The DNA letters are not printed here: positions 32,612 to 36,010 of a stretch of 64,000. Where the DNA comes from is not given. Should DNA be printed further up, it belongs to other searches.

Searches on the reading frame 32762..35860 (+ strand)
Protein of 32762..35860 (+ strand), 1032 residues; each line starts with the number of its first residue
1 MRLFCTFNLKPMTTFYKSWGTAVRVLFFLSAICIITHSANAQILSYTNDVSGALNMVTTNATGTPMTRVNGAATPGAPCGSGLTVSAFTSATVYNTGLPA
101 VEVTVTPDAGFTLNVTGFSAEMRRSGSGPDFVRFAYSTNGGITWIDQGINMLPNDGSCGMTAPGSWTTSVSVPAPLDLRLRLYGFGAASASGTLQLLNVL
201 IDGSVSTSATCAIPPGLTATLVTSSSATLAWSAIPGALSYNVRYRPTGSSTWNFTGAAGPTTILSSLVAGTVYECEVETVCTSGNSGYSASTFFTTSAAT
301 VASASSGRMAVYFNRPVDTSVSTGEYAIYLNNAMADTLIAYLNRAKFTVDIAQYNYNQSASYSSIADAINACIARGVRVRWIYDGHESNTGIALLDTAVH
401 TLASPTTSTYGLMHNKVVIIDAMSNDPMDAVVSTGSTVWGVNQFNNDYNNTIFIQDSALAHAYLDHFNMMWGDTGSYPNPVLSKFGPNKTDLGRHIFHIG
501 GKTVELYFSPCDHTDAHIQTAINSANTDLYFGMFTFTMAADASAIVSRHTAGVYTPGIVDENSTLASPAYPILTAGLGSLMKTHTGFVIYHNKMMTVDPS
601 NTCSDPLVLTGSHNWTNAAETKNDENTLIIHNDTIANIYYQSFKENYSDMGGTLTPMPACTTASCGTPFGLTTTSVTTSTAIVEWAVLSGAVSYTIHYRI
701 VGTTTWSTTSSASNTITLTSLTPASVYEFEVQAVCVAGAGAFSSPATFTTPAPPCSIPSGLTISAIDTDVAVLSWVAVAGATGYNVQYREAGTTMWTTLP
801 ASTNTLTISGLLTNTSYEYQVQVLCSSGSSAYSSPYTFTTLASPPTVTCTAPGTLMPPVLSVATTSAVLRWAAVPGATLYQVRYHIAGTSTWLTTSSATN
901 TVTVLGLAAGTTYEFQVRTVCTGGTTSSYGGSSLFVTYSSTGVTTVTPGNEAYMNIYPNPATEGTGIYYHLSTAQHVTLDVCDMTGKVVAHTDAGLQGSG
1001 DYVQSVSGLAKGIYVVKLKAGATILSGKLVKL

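Call 76: search_protein_families(library=pfam, max_evalue=0.00001, proteins=[window:32762-35860:+])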
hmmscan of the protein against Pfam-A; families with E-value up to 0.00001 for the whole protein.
window:32762-35860:+ (1032 aa): 6 families
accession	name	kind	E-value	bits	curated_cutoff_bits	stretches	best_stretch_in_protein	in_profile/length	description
PF00041.27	fn3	-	1.2e-39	134.8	25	4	667-748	2-83/84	Fibronectin type III domain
PF13091.12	PLDc_2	-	1e-30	106.7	27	2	338-471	1-132/132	PLD-like domain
PF25059.1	FN3_DSCAM-DSCAML_C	-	1e-18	67.9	39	0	693-741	22-72/89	DSCAM/DSCAML C-terminal Fn3-like domain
PF21605.3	CRLF2-like_D2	-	8.2e-14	51.9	27.3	0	758-839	4-88/94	Cytokine receptor-like factor 2-like, D2 domain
PF18962.6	Por_Secre_tail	-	8.1e-12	45.7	27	1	956-1028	1-72/75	Secretion system C-terminal sorting domain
PF16656.11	Pur_ac_phosph_N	-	7.6e-10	39.7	30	0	761-840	6-93/93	Purple acid Phosphatase, N-terminal domain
